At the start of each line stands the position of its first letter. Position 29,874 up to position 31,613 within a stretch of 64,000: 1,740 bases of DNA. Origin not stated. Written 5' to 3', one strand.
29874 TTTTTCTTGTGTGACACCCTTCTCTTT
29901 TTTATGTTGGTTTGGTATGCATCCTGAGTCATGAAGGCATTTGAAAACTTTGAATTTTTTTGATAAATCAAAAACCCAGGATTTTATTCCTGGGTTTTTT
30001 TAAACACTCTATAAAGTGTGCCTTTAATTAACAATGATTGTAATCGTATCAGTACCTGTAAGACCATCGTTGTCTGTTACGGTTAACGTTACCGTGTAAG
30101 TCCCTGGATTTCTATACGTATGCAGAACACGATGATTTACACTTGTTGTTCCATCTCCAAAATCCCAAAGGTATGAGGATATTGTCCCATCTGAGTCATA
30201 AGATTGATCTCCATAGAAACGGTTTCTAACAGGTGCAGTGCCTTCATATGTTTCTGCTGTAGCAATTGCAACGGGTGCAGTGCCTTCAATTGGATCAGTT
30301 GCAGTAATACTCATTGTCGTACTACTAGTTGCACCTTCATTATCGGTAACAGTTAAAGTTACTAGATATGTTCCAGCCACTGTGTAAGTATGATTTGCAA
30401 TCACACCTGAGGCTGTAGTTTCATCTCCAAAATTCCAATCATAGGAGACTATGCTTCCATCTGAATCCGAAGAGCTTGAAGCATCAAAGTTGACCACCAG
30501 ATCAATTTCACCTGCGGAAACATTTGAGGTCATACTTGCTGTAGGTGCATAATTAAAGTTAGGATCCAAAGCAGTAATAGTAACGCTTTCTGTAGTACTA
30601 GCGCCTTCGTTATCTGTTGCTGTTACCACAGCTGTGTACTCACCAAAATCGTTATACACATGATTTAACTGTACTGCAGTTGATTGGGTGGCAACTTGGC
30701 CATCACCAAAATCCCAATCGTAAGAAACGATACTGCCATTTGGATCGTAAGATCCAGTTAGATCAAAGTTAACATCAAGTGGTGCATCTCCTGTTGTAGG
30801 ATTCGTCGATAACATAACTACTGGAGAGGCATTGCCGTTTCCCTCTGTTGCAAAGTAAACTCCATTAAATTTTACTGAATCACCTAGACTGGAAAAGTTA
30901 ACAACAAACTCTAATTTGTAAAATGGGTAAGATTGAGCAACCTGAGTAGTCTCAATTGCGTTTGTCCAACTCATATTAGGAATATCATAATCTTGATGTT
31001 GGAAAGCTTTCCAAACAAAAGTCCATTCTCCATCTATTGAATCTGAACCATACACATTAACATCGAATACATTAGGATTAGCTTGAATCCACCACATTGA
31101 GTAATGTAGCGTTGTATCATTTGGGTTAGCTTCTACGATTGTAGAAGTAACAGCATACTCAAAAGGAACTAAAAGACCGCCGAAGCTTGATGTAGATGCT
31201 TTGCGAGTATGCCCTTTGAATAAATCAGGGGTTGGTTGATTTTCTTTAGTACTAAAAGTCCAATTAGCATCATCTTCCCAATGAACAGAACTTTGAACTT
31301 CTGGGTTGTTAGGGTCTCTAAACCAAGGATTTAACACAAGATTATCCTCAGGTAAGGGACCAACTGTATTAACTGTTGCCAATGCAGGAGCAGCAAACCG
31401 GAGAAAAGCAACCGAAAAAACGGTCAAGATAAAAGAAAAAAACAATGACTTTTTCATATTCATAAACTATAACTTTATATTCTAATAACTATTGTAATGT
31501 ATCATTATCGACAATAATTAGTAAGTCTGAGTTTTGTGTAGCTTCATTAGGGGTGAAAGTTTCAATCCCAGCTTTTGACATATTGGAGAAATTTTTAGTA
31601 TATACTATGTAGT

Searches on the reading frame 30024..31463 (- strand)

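Call 31: search_protein_families(library=ncbifam, proteins=[window:30024-31463:-], max_evalue=0.00001)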
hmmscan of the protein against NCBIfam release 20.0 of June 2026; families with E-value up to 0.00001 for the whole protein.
window:30024-31463:- (479 aa): 3 families
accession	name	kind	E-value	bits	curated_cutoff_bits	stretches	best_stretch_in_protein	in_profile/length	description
TIGR00864.1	PCC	subfamily_domain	6.1e-17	59.4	1861.4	1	247-394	1339-1480/2700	polycystin cation channel protein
NF058578.1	CPR_pilus_PamR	equivalog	5.9e-15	54.9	300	0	246-289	183-229/297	pilus system RbmA-like protein PamR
NF033932.1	LapB_rpt_80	domain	7.7e-06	26.1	45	0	454-478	1-26/83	LapB repeat-containing protein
